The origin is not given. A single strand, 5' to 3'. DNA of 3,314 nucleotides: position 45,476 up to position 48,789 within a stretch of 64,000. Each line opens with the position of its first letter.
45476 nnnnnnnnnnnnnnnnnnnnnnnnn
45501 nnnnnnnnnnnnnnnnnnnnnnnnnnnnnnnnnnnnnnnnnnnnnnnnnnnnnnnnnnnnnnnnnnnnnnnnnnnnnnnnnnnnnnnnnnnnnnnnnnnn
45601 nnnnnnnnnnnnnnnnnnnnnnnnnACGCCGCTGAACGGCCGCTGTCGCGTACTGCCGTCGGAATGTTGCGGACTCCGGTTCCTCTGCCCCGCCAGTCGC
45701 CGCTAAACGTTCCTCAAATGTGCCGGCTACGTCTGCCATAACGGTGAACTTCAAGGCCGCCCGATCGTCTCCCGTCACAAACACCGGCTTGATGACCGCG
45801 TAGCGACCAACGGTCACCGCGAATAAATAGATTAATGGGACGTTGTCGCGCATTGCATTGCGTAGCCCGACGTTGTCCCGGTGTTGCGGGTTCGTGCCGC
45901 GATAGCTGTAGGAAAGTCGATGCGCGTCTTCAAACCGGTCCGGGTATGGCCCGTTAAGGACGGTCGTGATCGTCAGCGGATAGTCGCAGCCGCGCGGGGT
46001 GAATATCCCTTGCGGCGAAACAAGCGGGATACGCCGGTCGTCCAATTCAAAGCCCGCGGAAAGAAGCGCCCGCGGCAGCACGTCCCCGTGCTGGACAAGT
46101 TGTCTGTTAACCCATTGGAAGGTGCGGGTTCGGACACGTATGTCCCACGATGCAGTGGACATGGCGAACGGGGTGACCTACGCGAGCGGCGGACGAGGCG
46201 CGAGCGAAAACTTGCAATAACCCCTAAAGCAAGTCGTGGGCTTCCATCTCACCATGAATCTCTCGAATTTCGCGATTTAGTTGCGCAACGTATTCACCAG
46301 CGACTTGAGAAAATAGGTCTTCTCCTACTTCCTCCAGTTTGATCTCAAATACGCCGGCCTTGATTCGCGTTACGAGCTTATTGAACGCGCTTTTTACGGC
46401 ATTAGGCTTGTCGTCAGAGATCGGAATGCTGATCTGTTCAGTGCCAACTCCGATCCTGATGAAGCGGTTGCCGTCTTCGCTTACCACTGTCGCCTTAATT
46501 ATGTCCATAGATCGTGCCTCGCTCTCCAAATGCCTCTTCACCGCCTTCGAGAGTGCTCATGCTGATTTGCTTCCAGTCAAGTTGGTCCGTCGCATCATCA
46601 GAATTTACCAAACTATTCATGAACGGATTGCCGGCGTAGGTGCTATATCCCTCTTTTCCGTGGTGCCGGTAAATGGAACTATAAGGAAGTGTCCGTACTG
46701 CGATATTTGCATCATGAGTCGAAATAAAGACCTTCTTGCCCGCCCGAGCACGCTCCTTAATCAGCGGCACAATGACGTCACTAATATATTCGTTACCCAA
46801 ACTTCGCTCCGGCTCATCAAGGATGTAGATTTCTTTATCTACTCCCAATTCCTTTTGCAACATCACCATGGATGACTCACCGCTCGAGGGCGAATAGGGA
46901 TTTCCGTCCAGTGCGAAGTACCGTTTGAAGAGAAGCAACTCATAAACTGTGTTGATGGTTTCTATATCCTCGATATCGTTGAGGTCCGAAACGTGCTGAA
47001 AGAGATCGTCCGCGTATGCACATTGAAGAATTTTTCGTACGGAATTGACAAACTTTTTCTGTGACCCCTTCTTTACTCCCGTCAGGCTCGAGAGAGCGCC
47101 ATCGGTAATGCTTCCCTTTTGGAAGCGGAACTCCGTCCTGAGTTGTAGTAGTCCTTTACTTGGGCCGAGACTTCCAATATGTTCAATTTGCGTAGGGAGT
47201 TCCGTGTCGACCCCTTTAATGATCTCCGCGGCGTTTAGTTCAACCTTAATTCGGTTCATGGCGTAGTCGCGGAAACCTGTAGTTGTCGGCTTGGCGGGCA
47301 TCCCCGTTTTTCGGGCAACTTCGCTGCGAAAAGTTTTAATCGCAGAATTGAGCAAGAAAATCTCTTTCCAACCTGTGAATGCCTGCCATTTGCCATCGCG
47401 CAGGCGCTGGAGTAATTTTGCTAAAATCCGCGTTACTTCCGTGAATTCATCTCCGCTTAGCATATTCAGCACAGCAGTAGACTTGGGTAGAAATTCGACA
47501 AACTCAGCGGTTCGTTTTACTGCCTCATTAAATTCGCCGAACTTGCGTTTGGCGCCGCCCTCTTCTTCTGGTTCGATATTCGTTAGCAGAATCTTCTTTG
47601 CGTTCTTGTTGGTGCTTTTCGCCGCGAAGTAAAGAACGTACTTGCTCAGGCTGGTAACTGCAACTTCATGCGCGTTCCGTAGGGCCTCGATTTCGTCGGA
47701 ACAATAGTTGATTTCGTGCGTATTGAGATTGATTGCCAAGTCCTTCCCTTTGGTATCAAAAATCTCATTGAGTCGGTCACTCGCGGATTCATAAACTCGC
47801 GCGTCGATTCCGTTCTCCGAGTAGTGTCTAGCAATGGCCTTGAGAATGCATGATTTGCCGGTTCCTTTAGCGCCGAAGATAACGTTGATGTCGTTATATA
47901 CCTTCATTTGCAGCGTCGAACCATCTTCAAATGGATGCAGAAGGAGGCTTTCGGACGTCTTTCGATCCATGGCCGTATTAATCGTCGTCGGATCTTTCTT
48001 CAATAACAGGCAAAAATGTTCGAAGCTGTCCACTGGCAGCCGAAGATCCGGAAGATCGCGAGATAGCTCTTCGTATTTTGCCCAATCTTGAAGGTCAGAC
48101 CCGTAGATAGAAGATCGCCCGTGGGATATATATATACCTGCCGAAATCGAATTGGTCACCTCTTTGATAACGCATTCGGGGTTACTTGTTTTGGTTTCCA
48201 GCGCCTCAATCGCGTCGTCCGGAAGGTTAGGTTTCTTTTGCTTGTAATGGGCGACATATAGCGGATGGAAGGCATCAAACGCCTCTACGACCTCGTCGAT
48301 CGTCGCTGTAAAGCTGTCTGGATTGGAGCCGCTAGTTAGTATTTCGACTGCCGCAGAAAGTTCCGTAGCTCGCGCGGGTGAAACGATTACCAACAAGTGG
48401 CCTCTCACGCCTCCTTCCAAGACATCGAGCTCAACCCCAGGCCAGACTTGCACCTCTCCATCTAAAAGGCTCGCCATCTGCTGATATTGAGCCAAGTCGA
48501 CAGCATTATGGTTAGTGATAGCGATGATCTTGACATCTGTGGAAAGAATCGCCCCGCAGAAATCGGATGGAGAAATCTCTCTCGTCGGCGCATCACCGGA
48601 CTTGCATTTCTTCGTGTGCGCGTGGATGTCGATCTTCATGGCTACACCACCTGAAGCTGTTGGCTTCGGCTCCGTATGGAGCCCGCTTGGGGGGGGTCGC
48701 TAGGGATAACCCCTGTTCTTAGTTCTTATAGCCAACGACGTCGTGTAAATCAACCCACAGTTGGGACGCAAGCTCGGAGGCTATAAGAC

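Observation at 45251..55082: AT-richer, co-directional nuclease/helicase/ATPase island with no mobility genes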

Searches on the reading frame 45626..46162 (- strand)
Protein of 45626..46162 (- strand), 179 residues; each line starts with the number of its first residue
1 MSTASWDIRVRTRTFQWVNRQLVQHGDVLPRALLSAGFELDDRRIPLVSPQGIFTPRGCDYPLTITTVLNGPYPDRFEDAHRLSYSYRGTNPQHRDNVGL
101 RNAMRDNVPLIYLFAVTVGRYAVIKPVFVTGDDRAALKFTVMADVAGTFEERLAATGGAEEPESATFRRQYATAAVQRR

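Call 77: search_protein_families(library=padloc, proteins=[window:45626-46162:-], max_evalue=5)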
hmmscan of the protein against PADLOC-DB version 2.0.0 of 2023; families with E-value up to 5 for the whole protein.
seq(179 aa): 0 families

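Call 78: search_protein_families(library=pfam, proteins=[window:45626-46162:-], max_evalue=5)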
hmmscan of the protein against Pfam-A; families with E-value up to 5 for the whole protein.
seq(179 aa): 0 families

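Call 99: search_solved_structures(query=A7, max_evalue=10, show_alignments=3)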
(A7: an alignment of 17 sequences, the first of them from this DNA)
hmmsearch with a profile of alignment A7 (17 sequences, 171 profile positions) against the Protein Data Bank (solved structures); distinct sequences matched with E-value up to 10: 1.
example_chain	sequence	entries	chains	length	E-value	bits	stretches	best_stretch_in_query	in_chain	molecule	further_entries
21nw_A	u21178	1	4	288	1.1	11.9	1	60-94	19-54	Phospholipid phosphatase 2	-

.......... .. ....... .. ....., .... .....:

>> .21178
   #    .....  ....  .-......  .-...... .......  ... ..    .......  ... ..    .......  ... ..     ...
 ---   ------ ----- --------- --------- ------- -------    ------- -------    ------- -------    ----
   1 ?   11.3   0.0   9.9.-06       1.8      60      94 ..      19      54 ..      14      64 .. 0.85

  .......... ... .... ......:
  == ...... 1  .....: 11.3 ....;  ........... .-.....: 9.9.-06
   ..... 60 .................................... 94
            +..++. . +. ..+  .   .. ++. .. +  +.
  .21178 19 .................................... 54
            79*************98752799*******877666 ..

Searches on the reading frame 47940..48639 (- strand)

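Call 78: search_protein_families(library=pfam, proteins=[window:47940-48639:-], max_evalue=5)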
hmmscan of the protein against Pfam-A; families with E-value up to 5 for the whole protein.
window:47940-48639:- (233 aa): 1 family
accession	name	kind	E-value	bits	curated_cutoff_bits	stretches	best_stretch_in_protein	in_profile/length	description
PF02811.25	PHP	-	0.033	15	26.4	1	4-85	1-78/164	PHP domain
